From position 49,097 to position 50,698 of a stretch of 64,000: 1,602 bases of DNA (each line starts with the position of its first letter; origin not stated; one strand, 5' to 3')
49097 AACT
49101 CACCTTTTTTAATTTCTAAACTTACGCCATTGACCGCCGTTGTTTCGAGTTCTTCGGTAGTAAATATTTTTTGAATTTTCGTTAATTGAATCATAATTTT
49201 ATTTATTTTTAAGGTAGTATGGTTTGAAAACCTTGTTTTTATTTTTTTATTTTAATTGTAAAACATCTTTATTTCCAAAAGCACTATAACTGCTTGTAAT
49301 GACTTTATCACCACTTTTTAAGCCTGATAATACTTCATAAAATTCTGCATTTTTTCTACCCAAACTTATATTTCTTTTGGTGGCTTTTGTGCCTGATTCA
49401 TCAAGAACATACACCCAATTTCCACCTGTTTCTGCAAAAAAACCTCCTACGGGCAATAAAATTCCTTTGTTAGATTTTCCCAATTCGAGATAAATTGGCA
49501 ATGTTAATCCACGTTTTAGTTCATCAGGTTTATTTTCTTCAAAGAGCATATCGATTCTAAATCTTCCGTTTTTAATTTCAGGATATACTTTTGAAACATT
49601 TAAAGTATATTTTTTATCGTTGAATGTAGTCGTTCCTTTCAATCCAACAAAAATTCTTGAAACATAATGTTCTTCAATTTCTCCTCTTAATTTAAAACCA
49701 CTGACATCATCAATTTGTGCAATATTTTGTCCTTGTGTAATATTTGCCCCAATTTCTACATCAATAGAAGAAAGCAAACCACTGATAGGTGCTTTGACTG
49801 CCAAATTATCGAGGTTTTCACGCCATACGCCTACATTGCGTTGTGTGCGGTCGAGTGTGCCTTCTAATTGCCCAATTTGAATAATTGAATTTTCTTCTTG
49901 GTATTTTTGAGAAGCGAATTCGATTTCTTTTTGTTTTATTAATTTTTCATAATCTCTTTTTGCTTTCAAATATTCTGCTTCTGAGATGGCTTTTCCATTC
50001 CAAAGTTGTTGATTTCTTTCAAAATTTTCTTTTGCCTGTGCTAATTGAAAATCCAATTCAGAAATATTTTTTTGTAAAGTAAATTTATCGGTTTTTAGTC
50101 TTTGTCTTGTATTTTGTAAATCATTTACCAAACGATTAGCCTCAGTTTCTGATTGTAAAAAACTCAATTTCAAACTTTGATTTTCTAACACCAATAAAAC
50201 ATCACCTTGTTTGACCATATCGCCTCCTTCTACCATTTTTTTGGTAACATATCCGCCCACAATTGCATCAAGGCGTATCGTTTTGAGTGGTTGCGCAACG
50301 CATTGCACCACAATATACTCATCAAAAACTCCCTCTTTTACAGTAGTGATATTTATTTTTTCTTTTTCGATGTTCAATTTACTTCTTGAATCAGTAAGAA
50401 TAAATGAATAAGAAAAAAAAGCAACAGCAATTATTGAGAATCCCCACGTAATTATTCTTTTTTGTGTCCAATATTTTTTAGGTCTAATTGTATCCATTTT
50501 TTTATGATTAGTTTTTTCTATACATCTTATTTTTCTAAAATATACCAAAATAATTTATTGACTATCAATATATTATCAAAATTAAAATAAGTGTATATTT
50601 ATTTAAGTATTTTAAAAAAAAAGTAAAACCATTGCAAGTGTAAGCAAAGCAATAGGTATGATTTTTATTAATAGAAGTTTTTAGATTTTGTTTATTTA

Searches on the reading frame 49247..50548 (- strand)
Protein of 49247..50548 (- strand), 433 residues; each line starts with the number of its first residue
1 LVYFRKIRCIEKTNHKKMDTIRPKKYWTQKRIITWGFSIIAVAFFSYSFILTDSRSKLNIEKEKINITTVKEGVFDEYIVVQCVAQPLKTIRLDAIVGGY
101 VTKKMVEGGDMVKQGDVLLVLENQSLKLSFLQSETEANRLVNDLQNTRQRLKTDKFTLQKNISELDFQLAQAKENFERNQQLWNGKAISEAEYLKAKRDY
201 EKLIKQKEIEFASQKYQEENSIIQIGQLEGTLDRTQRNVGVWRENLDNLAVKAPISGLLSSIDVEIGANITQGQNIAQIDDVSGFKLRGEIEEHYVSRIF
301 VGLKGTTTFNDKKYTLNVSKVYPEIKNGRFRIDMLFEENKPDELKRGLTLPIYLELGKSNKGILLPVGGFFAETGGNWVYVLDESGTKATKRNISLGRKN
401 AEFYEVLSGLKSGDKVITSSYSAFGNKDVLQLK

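Call 59: search_protein_families(library=pfam, max_evalue=0.001, proteins=[window:49247-50548:-])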
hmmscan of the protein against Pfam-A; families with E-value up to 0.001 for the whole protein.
window:49247-50548:- (433 aa): 4 families
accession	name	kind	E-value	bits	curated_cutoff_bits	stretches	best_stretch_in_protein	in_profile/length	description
PF13437.12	HlyD_3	-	2.8e-13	50.9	22.2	1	251-339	2-96/106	HlyD family secretion protein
PF16576.10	HlyD_D23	-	5.8e-11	42.5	30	1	191-327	54-190/214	Barrel-sandwich domain of CusB or HlyD membrane-fusion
PF13533.13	Biotin_lipoyl_2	-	9.3e-07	29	29.8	0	95-122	5-32/32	Biotin-lipoyl like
PF00364.28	Biotin_lipoyl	-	6e-05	23.2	22.1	0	99-123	15-38/73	Biotin-requiring enzyme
